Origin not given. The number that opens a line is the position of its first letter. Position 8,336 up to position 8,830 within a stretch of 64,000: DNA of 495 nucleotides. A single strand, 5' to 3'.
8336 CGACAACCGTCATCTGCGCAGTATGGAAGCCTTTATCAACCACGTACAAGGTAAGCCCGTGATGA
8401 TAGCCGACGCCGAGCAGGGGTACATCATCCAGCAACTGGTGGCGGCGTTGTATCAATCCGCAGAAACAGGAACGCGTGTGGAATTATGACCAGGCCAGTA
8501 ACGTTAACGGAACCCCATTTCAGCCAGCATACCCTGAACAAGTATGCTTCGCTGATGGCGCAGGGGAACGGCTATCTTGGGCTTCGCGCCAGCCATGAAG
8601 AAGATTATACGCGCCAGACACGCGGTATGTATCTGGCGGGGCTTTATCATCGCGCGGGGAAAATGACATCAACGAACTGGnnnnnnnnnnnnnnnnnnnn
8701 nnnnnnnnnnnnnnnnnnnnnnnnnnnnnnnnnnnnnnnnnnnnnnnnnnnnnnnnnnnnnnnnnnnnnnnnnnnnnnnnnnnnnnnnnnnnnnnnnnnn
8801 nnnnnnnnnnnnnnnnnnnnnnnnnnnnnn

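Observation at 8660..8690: ycjT (GH65 phosphorylase) is interrupted by a single-base deletion in an A-run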

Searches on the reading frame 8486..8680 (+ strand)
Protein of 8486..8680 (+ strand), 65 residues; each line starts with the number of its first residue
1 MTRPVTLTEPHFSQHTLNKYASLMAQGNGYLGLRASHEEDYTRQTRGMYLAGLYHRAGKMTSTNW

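Call 4: search_protein_families(library=pfam, proteins=[window:8486-8680:+], max_evalue=0.01)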
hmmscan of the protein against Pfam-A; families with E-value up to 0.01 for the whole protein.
window:8486-8680:+ (65 aa): 1 family
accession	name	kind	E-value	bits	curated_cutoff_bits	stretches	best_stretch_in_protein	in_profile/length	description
PF03636.21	Glyco_hydro_65N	-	2.5e-12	47.4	26.6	1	8-57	1-50/233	Glycosyl hydrolase family 65, N-terminal domain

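Call 14: find_encoding_contigs(protein=window:8486-8680:+, flank=10000, max_places=10)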
Protein seq(65 aa) (65 aa): 9 contigs read that carry it; 9 places shown.
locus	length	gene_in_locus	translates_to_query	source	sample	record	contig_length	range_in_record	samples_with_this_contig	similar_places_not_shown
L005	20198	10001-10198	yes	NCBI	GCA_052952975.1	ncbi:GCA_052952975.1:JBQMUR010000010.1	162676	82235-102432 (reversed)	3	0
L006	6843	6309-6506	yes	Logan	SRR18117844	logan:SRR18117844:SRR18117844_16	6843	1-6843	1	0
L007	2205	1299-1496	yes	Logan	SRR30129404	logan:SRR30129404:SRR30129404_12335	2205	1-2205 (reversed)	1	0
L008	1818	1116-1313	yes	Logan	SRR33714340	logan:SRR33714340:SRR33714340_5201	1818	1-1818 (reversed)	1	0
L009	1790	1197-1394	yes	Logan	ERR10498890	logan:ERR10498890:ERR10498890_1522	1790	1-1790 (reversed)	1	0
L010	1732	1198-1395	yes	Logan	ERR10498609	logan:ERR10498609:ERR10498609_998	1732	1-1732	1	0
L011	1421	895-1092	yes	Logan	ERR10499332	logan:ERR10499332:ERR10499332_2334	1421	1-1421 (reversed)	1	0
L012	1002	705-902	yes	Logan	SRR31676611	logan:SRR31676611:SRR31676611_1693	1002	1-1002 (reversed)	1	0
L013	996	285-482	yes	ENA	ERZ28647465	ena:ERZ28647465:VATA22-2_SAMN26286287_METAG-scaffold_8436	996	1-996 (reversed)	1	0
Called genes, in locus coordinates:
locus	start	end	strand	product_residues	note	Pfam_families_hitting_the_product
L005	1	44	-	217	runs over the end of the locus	PF00158:Sigma54_activat, PF14532:Sigma54_activ_2, PF01078:Mg_chelatase (faint), PF07724:AAA_2 (faint), PF07728:AAA_5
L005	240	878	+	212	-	PF04012:PspA_IM30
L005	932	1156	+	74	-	PF06667:PspB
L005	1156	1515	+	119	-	PF04024:PspC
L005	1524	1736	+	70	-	PF09584:Phageshock_PspD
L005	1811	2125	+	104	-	PF00581:Rhodanese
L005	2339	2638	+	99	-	-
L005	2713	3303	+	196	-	PF00128:Alpha-amylase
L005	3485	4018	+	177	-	-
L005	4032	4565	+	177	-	PF01547:SBP_bac_1, PF13416:SBP_bac_8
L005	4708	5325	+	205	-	PF01547:SBP_bac_1, PF13416:SBP_bac_8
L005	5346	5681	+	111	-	-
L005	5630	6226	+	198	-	PF00528:BPD_transp_1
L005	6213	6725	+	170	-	-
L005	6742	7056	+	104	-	PF00528:BPD_transp_1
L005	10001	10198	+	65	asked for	PF03636:Glyco_hydro_65N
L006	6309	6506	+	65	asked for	PF03636:Glyco_hydro_65N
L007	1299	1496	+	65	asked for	PF03636:Glyco_hydro_65N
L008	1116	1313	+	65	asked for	PF03636:Glyco_hydro_65N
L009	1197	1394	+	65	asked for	PF03636:Glyco_hydro_65N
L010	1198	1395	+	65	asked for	PF03636:Glyco_hydro_65N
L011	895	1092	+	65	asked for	PF03636:Glyco_hydro_65N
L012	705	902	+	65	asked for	PF03636:Glyco_hydro_65N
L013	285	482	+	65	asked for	PF03636:Glyco_hydro_65N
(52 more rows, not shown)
